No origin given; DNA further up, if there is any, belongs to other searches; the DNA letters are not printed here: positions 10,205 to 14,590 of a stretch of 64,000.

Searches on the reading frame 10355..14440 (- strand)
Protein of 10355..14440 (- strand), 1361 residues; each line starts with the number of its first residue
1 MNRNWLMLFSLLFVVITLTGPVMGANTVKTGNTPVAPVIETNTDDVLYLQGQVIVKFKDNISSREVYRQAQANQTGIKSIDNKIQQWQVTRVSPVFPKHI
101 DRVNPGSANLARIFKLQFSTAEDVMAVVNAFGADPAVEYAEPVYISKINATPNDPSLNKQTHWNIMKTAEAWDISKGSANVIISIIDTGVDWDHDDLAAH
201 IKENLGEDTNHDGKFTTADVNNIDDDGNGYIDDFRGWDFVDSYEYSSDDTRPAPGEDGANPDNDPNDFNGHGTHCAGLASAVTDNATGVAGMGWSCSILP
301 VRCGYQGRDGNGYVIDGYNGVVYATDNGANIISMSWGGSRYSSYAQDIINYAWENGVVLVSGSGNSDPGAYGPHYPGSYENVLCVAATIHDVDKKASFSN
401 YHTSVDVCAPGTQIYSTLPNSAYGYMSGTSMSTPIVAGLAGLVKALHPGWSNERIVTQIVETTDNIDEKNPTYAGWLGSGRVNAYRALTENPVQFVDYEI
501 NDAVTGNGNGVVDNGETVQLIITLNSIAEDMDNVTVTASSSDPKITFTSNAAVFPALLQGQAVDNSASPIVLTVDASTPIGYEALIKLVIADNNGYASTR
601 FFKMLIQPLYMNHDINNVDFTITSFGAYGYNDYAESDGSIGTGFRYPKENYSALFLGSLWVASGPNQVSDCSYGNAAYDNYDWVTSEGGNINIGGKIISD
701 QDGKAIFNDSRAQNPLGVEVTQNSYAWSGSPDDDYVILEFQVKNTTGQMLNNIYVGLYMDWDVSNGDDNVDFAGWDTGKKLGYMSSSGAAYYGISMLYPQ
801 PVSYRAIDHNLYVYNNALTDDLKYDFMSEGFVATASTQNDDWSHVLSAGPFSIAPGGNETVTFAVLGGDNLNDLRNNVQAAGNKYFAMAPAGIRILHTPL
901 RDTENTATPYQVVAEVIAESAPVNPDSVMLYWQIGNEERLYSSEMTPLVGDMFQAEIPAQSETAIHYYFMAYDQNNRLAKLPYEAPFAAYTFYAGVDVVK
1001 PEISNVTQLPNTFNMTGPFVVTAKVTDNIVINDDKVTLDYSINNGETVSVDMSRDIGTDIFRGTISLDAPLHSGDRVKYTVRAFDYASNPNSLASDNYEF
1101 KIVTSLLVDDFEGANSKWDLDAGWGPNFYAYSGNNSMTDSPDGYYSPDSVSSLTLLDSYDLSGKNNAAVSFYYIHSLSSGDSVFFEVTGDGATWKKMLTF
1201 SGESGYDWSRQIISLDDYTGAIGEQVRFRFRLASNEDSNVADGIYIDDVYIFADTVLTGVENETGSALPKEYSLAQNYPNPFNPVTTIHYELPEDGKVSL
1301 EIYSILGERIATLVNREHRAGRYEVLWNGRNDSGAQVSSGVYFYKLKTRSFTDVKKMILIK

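Call 35: search_protein_families(library=pfam, proteins=[window:10355-14440:-], max_evalue=0.001)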
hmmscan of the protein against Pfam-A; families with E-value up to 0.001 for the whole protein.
window:10355-14440:- (1361 aa): 6 families
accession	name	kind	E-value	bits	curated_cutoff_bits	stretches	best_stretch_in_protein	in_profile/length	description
PF00082.27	Peptidase_S8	-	1.2e-51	176.2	21.8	1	179-466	2-276/288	Subtilase family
PF13860.13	FlgD_ig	-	9.2e-08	32.4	27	1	1289-1348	15-75/79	FlgD Ig-like domain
PF22148.1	Fervidolysin_NPro-like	-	7.6e-07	29.9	21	1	39-142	6-80/81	Fervidolysin N-terminal prodomain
PF18962.6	Por_Secre_tail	-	1.4e-06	28.9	27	1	1278-1358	2-74/75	Secretion system C-terminal sorting domain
PF16361.10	Peptidase_S8_N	-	0.00011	23.2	30.5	1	51-149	1-102/142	N-terminal of Subtilase family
PF21471.3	Reelin_subrepeat-B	-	0.00041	20.6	27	0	1179-1251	56-126/127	Reelin subrepeat B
